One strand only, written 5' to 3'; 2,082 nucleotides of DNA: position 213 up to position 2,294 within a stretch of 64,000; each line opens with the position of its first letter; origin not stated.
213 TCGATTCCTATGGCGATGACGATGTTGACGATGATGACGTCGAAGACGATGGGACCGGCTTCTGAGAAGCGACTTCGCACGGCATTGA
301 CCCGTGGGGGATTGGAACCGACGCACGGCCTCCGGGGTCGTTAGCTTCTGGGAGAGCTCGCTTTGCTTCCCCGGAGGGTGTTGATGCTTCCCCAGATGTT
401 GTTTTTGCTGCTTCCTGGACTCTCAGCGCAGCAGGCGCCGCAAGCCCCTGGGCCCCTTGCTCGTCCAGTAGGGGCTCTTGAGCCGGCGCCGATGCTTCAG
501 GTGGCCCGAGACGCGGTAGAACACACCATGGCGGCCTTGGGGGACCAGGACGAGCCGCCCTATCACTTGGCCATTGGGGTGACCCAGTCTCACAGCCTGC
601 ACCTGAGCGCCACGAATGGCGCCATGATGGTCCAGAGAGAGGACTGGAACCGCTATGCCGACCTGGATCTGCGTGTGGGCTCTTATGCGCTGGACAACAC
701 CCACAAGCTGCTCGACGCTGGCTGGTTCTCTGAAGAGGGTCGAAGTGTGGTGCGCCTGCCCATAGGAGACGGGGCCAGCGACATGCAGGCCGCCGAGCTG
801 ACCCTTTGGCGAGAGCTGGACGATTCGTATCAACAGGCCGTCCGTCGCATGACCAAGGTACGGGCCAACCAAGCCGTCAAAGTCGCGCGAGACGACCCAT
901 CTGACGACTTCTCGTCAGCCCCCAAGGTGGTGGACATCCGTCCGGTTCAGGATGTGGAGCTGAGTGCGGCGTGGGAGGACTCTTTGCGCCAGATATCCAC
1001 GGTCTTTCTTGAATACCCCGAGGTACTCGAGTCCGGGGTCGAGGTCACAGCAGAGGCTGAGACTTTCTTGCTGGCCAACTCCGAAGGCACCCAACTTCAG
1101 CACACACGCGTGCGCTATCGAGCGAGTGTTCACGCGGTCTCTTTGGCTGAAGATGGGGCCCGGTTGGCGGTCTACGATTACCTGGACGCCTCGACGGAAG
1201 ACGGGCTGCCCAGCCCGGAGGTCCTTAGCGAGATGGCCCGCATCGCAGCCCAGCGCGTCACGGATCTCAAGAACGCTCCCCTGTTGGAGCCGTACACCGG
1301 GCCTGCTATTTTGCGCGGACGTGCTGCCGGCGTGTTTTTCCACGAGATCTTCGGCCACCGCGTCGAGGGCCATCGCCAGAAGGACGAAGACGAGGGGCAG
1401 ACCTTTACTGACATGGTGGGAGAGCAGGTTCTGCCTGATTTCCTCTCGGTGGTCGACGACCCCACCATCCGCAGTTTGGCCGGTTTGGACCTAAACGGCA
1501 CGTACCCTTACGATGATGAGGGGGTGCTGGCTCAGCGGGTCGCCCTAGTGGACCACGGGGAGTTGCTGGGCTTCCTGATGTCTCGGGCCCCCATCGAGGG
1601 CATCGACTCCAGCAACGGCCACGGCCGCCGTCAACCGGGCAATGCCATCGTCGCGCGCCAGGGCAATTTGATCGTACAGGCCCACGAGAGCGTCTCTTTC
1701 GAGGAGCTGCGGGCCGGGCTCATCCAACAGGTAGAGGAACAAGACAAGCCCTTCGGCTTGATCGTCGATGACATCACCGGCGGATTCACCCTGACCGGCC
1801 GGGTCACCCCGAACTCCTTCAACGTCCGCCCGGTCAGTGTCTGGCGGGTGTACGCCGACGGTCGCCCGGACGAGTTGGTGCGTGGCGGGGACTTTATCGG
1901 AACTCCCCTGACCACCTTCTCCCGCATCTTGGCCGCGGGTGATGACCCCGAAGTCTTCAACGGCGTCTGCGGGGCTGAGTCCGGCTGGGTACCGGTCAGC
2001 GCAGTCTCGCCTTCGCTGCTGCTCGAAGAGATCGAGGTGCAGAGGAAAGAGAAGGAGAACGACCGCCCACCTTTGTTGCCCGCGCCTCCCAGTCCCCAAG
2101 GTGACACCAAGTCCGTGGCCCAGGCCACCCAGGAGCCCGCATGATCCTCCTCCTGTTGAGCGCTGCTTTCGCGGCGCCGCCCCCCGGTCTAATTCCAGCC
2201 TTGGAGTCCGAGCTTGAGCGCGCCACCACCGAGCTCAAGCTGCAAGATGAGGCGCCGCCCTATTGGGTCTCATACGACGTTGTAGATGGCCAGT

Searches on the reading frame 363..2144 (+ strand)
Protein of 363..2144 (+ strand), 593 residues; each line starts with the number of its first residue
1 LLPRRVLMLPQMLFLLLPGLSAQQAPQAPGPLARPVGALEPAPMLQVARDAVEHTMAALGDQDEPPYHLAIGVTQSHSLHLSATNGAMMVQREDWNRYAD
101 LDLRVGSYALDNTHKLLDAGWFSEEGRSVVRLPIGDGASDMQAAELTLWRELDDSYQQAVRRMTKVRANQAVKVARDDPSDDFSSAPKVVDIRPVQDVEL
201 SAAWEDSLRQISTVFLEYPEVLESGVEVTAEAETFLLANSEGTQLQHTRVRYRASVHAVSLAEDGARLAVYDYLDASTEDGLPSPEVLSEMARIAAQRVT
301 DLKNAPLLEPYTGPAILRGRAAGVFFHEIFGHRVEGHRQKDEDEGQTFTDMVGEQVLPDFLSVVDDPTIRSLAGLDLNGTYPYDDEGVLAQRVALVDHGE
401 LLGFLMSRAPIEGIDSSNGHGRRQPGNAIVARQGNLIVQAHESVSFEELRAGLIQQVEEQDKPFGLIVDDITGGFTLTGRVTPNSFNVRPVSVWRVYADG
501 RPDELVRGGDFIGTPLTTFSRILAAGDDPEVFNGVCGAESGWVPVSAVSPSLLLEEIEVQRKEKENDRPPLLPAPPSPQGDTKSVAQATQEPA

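Call 43: search_protein_families(library=pfam, proteins=[window:363-2144:+], max_evalue=0.001)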
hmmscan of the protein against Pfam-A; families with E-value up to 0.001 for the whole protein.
window:363-2144:+ (593 aa): 2 families
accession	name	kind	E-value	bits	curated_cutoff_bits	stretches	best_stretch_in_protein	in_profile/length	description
PF19289.4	PmbA_TldD_3rd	-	2.2e-28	99.3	22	1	314-560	5-219/220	PmbA/TldA metallopeptidase C-terminal domain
PF19290.4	PmbA_TldD_2nd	-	3.1e-05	24.8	20.9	1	217-300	24-106/109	PmbA/TldA metallopeptidase central domain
